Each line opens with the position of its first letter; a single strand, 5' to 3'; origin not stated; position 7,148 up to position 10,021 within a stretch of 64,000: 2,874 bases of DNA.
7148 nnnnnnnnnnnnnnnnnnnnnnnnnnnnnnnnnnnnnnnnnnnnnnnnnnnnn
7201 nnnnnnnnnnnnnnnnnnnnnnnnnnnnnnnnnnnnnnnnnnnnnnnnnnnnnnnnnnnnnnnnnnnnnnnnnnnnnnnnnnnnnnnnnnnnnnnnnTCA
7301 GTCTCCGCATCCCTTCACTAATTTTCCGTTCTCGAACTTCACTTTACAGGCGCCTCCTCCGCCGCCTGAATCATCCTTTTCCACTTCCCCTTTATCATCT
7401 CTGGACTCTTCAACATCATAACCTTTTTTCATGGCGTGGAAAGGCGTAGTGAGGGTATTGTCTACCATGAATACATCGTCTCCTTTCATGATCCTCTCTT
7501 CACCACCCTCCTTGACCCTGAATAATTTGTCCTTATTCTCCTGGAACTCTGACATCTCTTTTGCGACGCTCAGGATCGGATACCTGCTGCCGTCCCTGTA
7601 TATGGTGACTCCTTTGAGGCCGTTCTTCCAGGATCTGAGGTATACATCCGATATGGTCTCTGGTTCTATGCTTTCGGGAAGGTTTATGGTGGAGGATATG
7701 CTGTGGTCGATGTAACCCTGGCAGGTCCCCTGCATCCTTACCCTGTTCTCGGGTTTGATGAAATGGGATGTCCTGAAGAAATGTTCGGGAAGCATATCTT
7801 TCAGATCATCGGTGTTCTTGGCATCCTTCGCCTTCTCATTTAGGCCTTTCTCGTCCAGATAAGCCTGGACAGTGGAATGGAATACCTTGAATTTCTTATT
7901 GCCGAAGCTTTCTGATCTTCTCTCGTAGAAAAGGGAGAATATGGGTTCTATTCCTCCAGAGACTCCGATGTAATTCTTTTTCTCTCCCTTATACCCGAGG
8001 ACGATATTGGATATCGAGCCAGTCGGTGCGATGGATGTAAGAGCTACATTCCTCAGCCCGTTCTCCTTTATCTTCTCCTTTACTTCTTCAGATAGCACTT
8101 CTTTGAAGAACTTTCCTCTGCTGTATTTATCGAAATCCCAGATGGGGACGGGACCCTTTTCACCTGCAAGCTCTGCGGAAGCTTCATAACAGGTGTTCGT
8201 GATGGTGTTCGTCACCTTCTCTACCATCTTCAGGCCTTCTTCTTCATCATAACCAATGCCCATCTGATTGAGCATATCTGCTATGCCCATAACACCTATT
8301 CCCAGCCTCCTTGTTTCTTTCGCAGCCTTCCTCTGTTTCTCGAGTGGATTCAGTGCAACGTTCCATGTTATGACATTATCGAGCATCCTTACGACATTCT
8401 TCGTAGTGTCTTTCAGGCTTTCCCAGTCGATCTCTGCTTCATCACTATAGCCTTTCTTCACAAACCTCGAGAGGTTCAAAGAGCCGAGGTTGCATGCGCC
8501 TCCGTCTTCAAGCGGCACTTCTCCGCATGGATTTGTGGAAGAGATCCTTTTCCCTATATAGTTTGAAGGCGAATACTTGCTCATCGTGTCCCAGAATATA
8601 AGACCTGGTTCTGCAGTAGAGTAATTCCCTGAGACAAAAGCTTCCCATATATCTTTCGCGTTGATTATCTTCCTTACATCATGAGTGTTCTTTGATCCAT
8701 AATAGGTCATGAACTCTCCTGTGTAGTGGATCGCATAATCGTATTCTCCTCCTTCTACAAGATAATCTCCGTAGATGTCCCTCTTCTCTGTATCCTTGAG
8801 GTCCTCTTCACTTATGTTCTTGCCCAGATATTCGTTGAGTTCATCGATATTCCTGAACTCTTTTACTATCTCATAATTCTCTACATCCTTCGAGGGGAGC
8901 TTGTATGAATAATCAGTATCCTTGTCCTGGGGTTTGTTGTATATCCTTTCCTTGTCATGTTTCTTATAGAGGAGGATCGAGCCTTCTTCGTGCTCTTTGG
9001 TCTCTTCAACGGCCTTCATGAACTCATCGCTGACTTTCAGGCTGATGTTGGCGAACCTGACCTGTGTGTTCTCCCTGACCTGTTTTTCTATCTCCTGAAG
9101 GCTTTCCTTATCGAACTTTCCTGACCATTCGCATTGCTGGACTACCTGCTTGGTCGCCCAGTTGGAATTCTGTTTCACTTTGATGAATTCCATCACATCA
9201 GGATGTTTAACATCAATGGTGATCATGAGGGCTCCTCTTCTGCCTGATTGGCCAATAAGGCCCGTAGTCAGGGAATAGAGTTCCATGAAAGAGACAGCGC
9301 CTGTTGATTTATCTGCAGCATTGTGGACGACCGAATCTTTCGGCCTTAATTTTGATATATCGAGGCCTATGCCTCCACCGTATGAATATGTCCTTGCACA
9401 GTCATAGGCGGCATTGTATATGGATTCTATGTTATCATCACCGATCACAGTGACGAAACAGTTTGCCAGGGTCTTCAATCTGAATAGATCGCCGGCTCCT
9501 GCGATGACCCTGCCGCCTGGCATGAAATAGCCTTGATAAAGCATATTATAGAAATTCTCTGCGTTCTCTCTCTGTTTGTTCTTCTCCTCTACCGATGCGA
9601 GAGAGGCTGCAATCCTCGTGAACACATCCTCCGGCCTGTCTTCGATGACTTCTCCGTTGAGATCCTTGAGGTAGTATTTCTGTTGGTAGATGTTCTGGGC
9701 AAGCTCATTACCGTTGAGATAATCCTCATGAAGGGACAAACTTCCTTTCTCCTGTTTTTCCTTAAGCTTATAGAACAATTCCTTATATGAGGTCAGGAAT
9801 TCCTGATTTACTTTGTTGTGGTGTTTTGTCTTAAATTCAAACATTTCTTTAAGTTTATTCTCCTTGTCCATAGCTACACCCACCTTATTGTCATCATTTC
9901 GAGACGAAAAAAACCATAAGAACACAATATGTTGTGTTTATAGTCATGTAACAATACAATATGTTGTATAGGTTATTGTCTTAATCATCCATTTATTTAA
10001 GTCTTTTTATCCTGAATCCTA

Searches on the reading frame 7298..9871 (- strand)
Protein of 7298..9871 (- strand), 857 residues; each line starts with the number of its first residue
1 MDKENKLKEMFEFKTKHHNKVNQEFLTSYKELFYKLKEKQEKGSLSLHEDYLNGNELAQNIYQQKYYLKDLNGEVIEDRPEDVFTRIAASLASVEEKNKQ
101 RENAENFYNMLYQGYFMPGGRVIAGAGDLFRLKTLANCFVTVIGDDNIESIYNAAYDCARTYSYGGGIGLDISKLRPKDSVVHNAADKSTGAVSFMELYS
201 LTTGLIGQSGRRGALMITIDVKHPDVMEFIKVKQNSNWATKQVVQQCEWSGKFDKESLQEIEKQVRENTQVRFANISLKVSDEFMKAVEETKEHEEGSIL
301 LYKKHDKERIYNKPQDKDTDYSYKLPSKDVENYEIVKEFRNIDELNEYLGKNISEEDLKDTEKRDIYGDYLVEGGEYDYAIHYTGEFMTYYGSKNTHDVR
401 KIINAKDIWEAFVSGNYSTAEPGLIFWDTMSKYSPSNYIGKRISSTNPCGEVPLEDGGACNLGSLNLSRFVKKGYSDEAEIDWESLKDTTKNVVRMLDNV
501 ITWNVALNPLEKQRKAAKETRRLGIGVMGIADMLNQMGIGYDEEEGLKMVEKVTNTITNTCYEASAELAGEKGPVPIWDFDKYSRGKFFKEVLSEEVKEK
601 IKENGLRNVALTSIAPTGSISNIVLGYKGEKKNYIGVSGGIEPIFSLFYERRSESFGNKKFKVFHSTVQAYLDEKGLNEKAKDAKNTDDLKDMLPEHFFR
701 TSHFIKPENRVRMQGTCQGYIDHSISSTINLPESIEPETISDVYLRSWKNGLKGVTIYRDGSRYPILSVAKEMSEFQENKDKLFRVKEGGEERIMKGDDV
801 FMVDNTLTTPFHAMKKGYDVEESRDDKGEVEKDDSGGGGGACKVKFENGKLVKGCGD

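Call 9: search_protein_families(library=pfam, proteins=[window:7298-9871:-])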
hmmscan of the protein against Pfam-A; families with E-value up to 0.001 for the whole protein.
window:7298-9871:- (857 aa): 2 families
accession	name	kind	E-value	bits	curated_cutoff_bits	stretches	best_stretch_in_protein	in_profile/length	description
PF02867.20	Ribonuc_red_lgC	-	7.9e-114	381.6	23.9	1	137-758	2-523/523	Ribonucleotide reductase, barrel domain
PF00317.26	Ribonuc_red_lgN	-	7.4e-15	55.2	28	1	56-127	5-73/77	Ribonucleotide reductase, all-alpha domain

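Call 10: find_encoding_contigs(protein=window:7298-9871:-, flank=10000, max_places=6)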
Protein window:7298-9871:- (857 aa): no gene with exactly this product is on record in the collection.

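Call 15: find_related_loci(query=window:7298-9871:-, collection=genome_contigs, flank=10000)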
Query window:7298-9871:- (857 aa) in genome_contigs; peptide patterns used: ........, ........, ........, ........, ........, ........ (x = any residue, [..] = any of these).
37 stretches matched a pattern; 2 encode a relative of the query (tblastn E <= 1e-3); 2 distinct loci.
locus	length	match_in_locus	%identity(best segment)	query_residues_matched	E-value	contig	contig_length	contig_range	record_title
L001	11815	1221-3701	58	5-815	0e+0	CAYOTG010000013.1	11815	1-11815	MAG TPA_asm: uncultured bacterium isolate SRP077602_co11_487 genome assembly, contig: NODE_6182_length_11815_cov_7.82074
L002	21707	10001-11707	44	50-767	2e-100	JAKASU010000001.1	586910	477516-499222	MAG: Candidatus Micrarchaeota archaeon isolate YP1.bin77 NODE_7_length_586910_cov_38.658937, whole genome shotgun sequen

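Call 19: find_homologous_proteins(query=window:7298-9871:-, max_evalue=1e-50)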
Query window:7298-9871:- (857 aa): 7846 proteins with E <= 1e-50 among 8000 candidates; the best 120 are listed.
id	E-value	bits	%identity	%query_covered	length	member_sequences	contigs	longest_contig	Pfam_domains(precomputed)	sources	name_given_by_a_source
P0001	0.0e+0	1953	100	100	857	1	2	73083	PF02867.21,PF00317.27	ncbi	ncbi:MAG: adenosylcobalamin-dependent ribonucleoside-diphosphate reductase [Nanobdellota archaeon]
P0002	0.0e+0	1326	67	100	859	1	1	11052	PF02867.21,PF00317.27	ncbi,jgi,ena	-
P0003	0.0e+0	1325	67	100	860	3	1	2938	PF02867.21,PF00317.27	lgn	-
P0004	0.0e+0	1318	65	100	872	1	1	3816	PF02867.21,PF00317.27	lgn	-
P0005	0.0e+0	1308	66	100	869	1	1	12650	PF02867.21,PF00317.27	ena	-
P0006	0.0e+0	1291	65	100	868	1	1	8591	PF02867.21,PF00317.27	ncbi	ncbi:MAG: adenosylcobalamin-dependent ribonucleoside-diphosphate reductase [Candidatus Woesearchaeot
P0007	0.0e+0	1283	68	52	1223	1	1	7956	PF02867.21,PF00317.27,PF14528.12,PF14890.12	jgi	jgi:ribonucleotide reductase alpha subunit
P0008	0.0e+0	1280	67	52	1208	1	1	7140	PF02867.21,PF00317.27,PF14528.12,PF14890.12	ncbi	-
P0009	0.0e+0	1236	64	52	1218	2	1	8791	PF02867.21,PF00317.27,PF14528.12,PF14890.12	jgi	jgi:ribonucleotide reductase alpha subunit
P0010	0.0e+0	1220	62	99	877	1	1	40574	PF02867.21,PF00317.27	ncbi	-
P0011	0.0e+0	1220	62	100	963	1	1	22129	PF02867.21,PF00317.27,PF03477.22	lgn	-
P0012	0.0e+0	1206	60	100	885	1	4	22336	PF02867.21,PF00317.27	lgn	-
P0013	0.0e+0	1193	60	100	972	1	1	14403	PF02867.21,PF00317.27,PF03477.22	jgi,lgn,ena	-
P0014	0.0e+0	1183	60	99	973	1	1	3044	PF02867.21,PF00317.27,PF03477.22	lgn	-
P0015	0.0e+0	1182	60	52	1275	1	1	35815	PF02867.21,PF00317.27,PF14528.12,PF14890.12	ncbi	-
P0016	0.0e+0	1176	62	95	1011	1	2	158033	PF02867.21,PF00317.27,PF03477.22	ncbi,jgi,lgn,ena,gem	-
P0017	0.0e+0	1176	59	99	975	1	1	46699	PF02867.21,PF00317.27,PF03477.22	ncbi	-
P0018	0.0e+0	1173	61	97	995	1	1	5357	PF02867.21,PF00317.27,PF03477.22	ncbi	ncbi:adenosylcobalamin-dependent ribonucleoside-diphosphate reductase, partial [Candidatus Woesearch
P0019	0.0e+0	1168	59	100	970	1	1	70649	PF02867.21,PF00317.27,PF03477.22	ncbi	-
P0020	0.0e+0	1163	59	99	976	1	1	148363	PF02867.21,PF00317.27,PF03477.22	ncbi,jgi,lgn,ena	-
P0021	0.0e+0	1163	60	99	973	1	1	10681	PF02867.21,PF00317.27,PF03477.22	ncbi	-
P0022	0.0e+0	1162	58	52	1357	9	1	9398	PF02867.21,PF00317.27,PF03477.22,PF14528.12,PF14890.12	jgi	jgi:ribonucleotide reductase alpha subunit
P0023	0.0e+0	1162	59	99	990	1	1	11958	PF02867.21,PF00317.27,PF03477.22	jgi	jgi:ribonucleoside-diphosphate reductase alpha chain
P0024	0.0e+0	1160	61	95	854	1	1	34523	PF02867.21,PF00317.27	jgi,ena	-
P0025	0.0e+0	1158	62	94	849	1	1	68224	PF02867.21,PF00317.27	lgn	-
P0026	0.0e+0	1157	62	95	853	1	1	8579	PF02867.21,PF00317.27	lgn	-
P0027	0.0e+0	1154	62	95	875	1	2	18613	PF02867.21,PF00317.27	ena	-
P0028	0.0e+0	1154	59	99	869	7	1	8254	PF02867.21,PF00317.27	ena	-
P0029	0.0e+0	1152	58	99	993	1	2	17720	PF02867.21,PF00317.27,PF03477.22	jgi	-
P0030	0.0e+0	1151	59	99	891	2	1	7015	PF02867.21,PF00317.27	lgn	-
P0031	0.0e+0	1150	58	100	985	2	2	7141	PF02867.21,PF00317.27,PF03477.22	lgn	-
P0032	0.0e+0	1150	58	51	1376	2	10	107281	PF02867.21,PF00317.27,PF03477.22,PF14528.12,PF14890.12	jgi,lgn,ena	jgi:ribonucleotide reductase alpha subunit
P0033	0.0e+0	1150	58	100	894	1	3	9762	PF02867.21,PF00317.27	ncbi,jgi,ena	-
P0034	0.0e+0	1150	60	95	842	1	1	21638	PF02867.21,PF00317.27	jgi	jgi:ribonucleoside-diphosphate reductase alpha chain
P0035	0.0e+0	1149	60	95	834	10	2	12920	PF02867.21,PF00317.27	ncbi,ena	-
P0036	0.0e+0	1147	58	100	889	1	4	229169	PF02867.21,PF00317.27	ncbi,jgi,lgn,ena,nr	ncbi:MAG: adenosylcobalamin-dependent ribonucleoside-diphosphate reductase [Candidatus Woesearchaeot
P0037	0.0e+0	1146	59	52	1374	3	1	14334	PF02867.21,PF00317.27,PF03477.22,PF14528.12,PF14890.12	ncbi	-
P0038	0.0e+0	1146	59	51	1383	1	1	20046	PF02867.21,PF00317.27,PF03477.22,PF14528.12,PF14890.12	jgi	jgi:ribonucleotide reductase alpha subunit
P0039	0.0e+0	1146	59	99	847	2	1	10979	PF02867.21,PF00317.27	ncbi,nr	ncbi:adenosylcobalamin-dependent ribonucleoside-diphosphate reductase [Candidatus Woesearchaeota arc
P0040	0.0e+0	1146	63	95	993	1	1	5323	PF02867.21,PF00317.27,PF03477.22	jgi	-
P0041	0.0e+0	1145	58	99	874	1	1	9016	PF02867.21,PF00317.27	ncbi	-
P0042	0.0e+0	1144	58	99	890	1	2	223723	PF02867.21,PF00317.27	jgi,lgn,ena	-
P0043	0.0e+0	1140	61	94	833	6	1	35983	PF02867.21,PF00317.27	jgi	jgi:ribonucleoside-diphosphate reductase alpha chain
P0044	0.0e+0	1140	60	95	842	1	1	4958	PF02867.21,PF00317.27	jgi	jgi:ribonucleoside-diphosphate reductase alpha chain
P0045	0.0e+0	1140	60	100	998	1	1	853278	PF02867.21,PF00317.27,PF03477.22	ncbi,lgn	-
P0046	0.0e+0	1139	60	95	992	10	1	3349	PF02867.21,PF00317.27,PF03477.22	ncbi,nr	ncbi:MAG TPA: adenosylcobalamin-dependent ribonucleoside-diphosphate reductase [candidate division Z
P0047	0.0e+0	1138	58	100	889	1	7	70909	PF02867.21,PF00317.27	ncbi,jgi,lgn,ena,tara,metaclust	tara:strand:+ start:353 stop:3022 length:2670 start_codon:yes stop_codon:yes gene_type:complete|meta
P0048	0.0e+0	1137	60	94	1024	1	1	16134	PF02867.21,PF00317.27,PF03477.22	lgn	-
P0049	0.0e+0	1137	58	99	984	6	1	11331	PF02867.21,PF00317.27,PF03477.22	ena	-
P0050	0.0e+0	1137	60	95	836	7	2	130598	PF02867.21,PF00317.27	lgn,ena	-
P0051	0.0e+0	1137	59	53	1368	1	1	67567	PF02867.21,PF00317.27,PF03477.22,PF14528.12,PF14890.12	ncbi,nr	ncbi:hypothetical protein HYY72_05455 [Candidatus Woesearchaeota archaeon]|nr:hypothetical protein [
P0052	0.0e+0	1136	61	96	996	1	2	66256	PF02867.21,PF00317.27,PF03477.22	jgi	jgi:ribonucleoside-diphosphate reductase alpha chain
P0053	0.0e+0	1136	60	95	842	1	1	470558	PF02867.21,PF00317.27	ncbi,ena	-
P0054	0.0e+0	1136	61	95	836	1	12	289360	PF02867.21,PF00317.27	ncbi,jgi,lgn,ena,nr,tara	ncbi:MAG: ribonucleoside-diphosphate reductase, adenosylcobalamin-dependent [Euryarchaeota archaeon]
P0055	0.0e+0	1136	58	99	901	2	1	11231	PF02867.21,PF00317.27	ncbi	ncbi:MAG: adenosylcobalamin-dependent ribonucleoside-diphosphate reductase [Candidatus Woesearchaeot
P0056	0.0e+0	1136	61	95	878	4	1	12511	PF02867.21,PF00317.27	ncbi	-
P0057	0.0e+0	1135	58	99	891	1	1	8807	PF02867.21,PF00317.27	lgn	-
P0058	0.0e+0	1134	60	95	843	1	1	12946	PF02867.21,PF00317.27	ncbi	-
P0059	0.0e+0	1133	59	52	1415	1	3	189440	PF02867.21,PF00317.27,PF03477.22,PF14528.12,PF14890.12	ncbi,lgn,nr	ncbi:hypothetical protein HYY69_02425 [Candidatus Woesearchaeota archaeon]|nr:hypothetical protein [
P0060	0.0e+0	1133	59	52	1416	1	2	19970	PF02867.21,PF00317.27,PF03477.22,PF14528.12,PF14890.12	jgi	jgi:ribonucleotide reductase alpha subunit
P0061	0.0e+0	1133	57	99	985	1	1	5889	PF02867.21,PF00317.27,PF03477.22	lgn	-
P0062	0.0e+0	1133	60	95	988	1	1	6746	PF02867.21,PF00317.27,PF03477.22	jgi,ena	-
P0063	0.0e+0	1132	60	94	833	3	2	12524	PF02867.21,PF00317.27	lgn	-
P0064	0.0e+0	1132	62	94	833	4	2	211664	PF02867.21,PF00317.27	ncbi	ncbi:MAG: adenosylcobalamin-dependent ribonucleoside-diphosphate reductase [Calditrichaceae bacteriu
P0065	0.0e+0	1132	60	94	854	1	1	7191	PF02867.21,PF00317.27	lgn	-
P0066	0.0e+0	1132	60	94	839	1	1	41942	PF02867.21,PF00317.27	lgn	-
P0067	0.0e+0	1131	57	52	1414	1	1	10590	PF02867.21,PF00317.27,PF03477.22,PF14528.12,PF14890.12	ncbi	-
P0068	0.0e+0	1131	59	95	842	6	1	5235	PF02867.21,PF00317.27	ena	-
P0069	0.0e+0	1131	62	95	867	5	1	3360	PF02867.21,PF00317.27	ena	-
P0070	0.0e+0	1130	61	94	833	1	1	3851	PF02867.21,PF00317.27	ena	-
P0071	0.0e+0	1130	60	94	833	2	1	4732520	PF02867.21,PF00317.27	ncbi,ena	-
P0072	0.0e+0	1130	59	95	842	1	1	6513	PF02867.21,PF00317.27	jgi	jgi:ribonucleoside-diphosphate reductase alpha chain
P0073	0.0e+0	1130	60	94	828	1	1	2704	PF02867.21,PF00317.27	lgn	-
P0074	0.0e+0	1130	58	99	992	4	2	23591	PF02867.21,PF00317.27,PF03477.22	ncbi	-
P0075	0.0e+0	1129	59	95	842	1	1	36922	PF02867.21,PF00317.27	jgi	jgi:ribonucleoside-diphosphate reductase alpha chain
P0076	0.0e+0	1129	60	95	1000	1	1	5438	PF02867.21,PF00317.27,PF03477.22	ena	-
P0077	0.0e+0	1129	59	95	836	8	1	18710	PF02867.21,PF00317.27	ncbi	ncbi:MAG TPA: adenosylcobalamin-dependent ribonucleoside-diphosphate reductase [Bacteroidota bacteri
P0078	0.0e+0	1129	61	94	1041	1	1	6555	PF02867.21,PF00317.27,PF03477.22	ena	-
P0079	0.0e+0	1129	61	94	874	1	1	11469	PF02867.21,PF00317.27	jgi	jgi:ribonucleoside-diphosphate reductase alpha chain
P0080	0.0e+0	1128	58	99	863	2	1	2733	PF02867.21,PF00317.27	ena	-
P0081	0.0e+0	1128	60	95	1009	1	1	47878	PF02867.21,PF00317.27,PF03477.22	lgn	-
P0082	0.0e+0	1128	60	94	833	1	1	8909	PF02867.21,PF00317.27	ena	-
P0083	0.0e+0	1127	61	94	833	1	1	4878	PF02867.21,PF00317.27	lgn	-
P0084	0.0e+0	1127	61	94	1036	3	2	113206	PF02867.21,PF00317.27,PF03477.22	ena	-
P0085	0.0e+0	1127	60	95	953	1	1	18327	PF02867.21,PF00317.27,PF03477.22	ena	-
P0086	0.0e+0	1127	60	52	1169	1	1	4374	PF02867.21,PF00317.27,PF03477.22,PF14890.12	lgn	-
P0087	0.0e+0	1126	60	94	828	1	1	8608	PF02867.21,PF00317.27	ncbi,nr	ncbi:MAG: adenosylcobalamin-dependent ribonucleoside-diphosphate reductase [Calditrichales bacterium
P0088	0.0e+0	1126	57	51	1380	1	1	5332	PF02867.21,PF00317.27,PF03477.22,PF14528.12,PF14890.12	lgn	-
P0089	0.0e+0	1126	60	94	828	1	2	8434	PF02867.21,PF00317.27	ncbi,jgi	jgi:ribonucleoside-diphosphate reductase alpha chain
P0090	0.0e+0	1125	61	94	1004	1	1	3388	PF02867.21,PF00317.27,PF03477.22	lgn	-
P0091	0.0e+0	1125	59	94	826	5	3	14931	PF02867.21,PF00317.27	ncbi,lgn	-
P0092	0.0e+0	1125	61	94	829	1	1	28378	PF02867.21,PF00317.27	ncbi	-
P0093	0.0e+0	1125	60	95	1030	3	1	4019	PF02867.21,PF00317.27,PF03477.22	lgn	-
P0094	0.0e+0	1125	60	94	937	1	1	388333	PF02867.21,PF00317.27,PF03477.22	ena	-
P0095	0.0e+0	1125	61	95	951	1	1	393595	PF02867.21,PF00317.27,PF03477.22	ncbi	-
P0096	0.0e+0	1124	59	95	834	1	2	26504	PF02867.21,PF00317.27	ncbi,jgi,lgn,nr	ncbi:MAG: adenosylcobalamin-dependent ribonucleoside-diphosphate reductase [Calditrichaeota bacteriu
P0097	0.0e+0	1124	60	94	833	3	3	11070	PF02867.21,PF00317.27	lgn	-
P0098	0.0e+0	1124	60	94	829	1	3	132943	PF02867.21,PF00317.27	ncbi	-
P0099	0.0e+0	1124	60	94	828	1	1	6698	PF02867.21,PF00317.27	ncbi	-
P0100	0.0e+0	1124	60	95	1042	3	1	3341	PF02867.21,PF00317.27,PF03477.22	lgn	-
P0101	0.0e+0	1123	59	95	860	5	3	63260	PF02867.21,PF00317.27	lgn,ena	-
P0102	0.0e+0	1123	61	94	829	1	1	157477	PF02867.21,PF00317.27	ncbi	-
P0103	0.0e+0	1123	59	95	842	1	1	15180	PF02867.21,PF00317.27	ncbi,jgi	-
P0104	0.0e+0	1123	59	97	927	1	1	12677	PF02867.21,PF00317.27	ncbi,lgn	-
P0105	0.0e+0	1122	59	94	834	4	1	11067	PF02867.21,PF00317.27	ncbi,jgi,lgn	-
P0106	0.0e+0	1122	57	99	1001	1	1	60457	PF02867.21,PF00317.27,PF03477.22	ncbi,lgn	-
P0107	0.0e+0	1122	59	94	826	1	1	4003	PF02867.21,PF00317.27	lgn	-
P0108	0.0e+0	1121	60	94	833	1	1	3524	PF02867.21,PF00317.27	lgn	-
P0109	0.0e+0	1121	57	99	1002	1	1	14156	PF02867.21,PF00317.27,PF03477.22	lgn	-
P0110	0.0e+0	1121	59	95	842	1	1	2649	PF02867.21,PF00317.27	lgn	-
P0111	0.0e+0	1121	59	52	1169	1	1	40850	PF02867.21,PF00317.27,PF03477.22,PF14890.12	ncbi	-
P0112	0.0e+0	1121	59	94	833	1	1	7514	PF02867.21,PF00317.27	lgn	-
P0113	0.0e+0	1121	59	95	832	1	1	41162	PF02867.21,PF00317.27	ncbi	-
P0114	0.0e+0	1120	59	94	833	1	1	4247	PF02867.21,PF00317.27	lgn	-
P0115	0.0e+0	1120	59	95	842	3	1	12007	PF02867.21,PF00317.27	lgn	-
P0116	0.0e+0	1120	59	94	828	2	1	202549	PF02867.21,PF00317.27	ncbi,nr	ncbi:MAG: adenosylcobalamin-dependent ribonucleoside-diphosphate reductase [Calditrichaceae bacteriu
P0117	0.0e+0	1119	60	95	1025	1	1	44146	PF02867.21,PF00317.27,PF03477.22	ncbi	-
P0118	0.0e+0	1119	57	99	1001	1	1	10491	PF02867.21,PF00317.27,PF03477.22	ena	-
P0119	0.0e+0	1118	60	94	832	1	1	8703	PF02867.21,PF00317.27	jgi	jgi:ribonucleoside-diphosphate reductase alpha chain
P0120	0.0e+0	1118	59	94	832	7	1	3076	PF02867.21,PF00317.27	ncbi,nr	ncbi:adenosylcobalamin-dependent ribonucleoside-diphosphate reductase [bacterium]|nr:adenosylcobalam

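Call 20: find_encoding_contigs(protein=P0001, flank=10000, max_places=6)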
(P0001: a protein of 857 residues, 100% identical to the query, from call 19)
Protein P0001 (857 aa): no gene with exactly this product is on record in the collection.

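Call 23: find_encoding_contigs(protein=P0002, flank=10000, max_places=3)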
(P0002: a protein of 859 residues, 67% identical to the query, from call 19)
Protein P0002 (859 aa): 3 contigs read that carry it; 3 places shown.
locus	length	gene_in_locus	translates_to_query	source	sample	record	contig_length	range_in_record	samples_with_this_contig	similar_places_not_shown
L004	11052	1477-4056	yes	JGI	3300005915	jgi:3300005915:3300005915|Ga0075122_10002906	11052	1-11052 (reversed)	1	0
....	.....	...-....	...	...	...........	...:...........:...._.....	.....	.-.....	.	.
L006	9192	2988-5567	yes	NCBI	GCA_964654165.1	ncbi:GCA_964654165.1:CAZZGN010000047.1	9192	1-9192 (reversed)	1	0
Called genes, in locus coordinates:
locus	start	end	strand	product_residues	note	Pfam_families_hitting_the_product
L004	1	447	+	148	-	?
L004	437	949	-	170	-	-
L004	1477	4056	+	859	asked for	PF00317:Ribonuc_red_lgN, PF02867:Ribonuc_red_lgC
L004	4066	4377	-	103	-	PF00338:Ribosomal_S10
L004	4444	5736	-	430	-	PF00009:GTP_EFTU, PF03144:GTP_EFTU_D2, PF03143:GTP_EFTU_D3, PF22594:GTP-eEF1A_C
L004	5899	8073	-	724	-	PF00009:GTP_EFTU, PF22042:EF-G_D2, PF03144:GTP_EFTU_D2, PF14492:EFG_III, PF03764:EFG_IV, PF00679:EFG_C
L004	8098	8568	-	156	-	PF00334:NDK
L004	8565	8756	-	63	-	PF01246:Ribosomal_L24e, PF06467:zf-FCS (weak)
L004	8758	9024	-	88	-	PF01200:Ribosomal_S28e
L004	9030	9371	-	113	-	PF01248:Ribosomal_L7Ae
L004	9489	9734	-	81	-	-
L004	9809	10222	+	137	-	-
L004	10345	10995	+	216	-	-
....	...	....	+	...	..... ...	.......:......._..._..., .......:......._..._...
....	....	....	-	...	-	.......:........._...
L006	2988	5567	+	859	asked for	PF00317:Ribonuc_red_lgN, PF02867:Ribonuc_red_lgC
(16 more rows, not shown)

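Call 24: find_encoding_contigs(protein=P0010, flank=10000, max_places=3)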
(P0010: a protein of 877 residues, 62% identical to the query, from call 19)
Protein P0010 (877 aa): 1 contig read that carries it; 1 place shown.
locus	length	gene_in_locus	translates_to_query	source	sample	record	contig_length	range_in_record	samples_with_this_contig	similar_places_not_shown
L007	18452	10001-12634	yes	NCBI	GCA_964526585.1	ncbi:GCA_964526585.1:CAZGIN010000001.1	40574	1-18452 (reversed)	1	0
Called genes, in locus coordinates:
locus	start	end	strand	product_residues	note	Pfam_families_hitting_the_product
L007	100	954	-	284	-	-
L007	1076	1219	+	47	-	-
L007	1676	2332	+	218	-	PF05175:MTS, PF03602:Cons_hypoth95, PF06325:PrmA, PF13847:Methyltransf_31, PF13649:Methyltransf_25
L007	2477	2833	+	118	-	PF01243:PNPOx_N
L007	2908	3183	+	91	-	PF13656:RNA_pol_L_2, PF01193:RNA_pol_L (weak)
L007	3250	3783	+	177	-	-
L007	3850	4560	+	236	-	PF01255:Prenyltransf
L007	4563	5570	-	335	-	PF00348:polyprenyl_synt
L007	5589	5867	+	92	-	PF00833:Ribosomal_S17e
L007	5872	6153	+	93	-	PF01918:Alba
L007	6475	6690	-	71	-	-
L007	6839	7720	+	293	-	-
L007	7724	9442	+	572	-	PF08439:Peptidase_M3_N, PF01432:Peptidase_M3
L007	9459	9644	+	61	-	-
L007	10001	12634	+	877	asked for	PF00317:Ribonuc_red_lgN, PF02867:Ribonuc_red_lgC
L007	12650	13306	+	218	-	-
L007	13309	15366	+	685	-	PF03477:ATP-cone, PF00317:Ribonuc_red_lgN, PF02867:Ribonuc_red_lgC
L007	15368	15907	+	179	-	PF01923:Cob_adeno_trans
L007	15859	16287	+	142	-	PF02643:DUF192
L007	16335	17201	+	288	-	PF00303:Thymidylat_synt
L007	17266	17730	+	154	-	PF00186:DHFR_1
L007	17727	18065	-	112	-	-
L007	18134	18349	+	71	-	PF00050:Kazal_1, PF07648:Kazal_2 (weak)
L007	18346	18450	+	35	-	?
